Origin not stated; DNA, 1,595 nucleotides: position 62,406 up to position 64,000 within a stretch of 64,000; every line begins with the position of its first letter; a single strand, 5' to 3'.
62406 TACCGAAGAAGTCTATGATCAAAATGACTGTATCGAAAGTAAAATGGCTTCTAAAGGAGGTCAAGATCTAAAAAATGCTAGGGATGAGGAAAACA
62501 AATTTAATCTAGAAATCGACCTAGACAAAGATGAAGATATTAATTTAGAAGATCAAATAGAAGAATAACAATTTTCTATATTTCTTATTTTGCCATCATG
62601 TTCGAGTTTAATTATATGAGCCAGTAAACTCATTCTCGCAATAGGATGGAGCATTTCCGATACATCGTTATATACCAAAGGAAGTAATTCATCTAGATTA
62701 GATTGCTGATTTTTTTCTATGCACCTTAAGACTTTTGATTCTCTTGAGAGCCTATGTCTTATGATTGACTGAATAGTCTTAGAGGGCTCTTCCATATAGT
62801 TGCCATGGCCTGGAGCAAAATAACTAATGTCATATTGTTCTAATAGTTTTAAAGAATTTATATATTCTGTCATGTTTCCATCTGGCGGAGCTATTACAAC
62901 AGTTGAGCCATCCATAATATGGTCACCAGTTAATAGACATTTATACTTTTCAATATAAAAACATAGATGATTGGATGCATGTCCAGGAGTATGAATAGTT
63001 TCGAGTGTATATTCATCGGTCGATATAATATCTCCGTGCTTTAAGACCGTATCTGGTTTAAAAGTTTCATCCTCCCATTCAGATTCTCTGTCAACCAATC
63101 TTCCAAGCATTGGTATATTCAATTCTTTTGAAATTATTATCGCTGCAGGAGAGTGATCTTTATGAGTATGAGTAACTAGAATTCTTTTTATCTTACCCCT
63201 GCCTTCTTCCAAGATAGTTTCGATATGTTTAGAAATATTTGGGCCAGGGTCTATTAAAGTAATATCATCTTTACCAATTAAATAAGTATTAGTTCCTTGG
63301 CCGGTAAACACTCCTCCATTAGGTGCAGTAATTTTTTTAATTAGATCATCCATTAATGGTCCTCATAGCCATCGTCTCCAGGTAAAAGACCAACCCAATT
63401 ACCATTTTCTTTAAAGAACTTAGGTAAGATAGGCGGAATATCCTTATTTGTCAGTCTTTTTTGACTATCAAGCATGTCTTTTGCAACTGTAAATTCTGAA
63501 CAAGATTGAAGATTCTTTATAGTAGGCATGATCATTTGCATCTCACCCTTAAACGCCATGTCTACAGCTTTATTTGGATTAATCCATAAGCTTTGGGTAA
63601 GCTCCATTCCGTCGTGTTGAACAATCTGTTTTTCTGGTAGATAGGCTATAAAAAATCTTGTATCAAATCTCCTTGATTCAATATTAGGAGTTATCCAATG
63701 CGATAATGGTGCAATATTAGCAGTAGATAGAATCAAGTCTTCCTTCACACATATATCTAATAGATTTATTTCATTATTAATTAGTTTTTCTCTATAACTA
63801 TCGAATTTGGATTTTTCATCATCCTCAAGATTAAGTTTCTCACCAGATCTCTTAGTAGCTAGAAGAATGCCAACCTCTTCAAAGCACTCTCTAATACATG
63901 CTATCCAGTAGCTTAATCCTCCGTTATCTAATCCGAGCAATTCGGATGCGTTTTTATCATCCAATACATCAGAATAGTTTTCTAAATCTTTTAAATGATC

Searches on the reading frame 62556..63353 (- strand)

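Call 24: search_protein_families(library=pfam, proteins=[window:62556-63353:-], max_evalue=0.00001)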
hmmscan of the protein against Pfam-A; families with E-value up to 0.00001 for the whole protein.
window:62556-63353:- (266 aa): 2 families
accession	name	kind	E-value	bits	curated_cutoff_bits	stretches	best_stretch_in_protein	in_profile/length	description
PF00753.33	Lactamase_B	-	2.8e-21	76.8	22.7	1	18-183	3-196/196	Metallo-beta-lactamase superfamily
PF17778.7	BLACT_WH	-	1.1e-10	41.8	22.8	1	221-259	3-41/46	Beta-lactamase associated winged helix domain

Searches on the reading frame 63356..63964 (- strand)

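Call 24: search_protein_families(library=pfam, proteins=[window:63356-63964:-], max_evalue=0.00001)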
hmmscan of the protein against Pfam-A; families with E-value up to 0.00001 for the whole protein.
window:63356-63964:- (203 aa): 0 families

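Call 25: search_protein_families(library=pfam, proteins=[window:63356-63964:-], max_evalue=1)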
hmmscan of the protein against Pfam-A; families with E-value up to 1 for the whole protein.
window:63356-63964:- (203 aa): 1 family
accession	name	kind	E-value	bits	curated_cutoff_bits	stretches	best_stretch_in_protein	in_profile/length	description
PF00293.34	NUDIX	-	0.0086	16.5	21.1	1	12-45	38-67/134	NUDIX domain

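Call 26: search_protein_families(library=ncbifam, proteins=[window:63356-63964:-], max_evalue=0.001)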
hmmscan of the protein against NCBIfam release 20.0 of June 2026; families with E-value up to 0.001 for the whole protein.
window:63356-63964:- (203 aa): 0 families
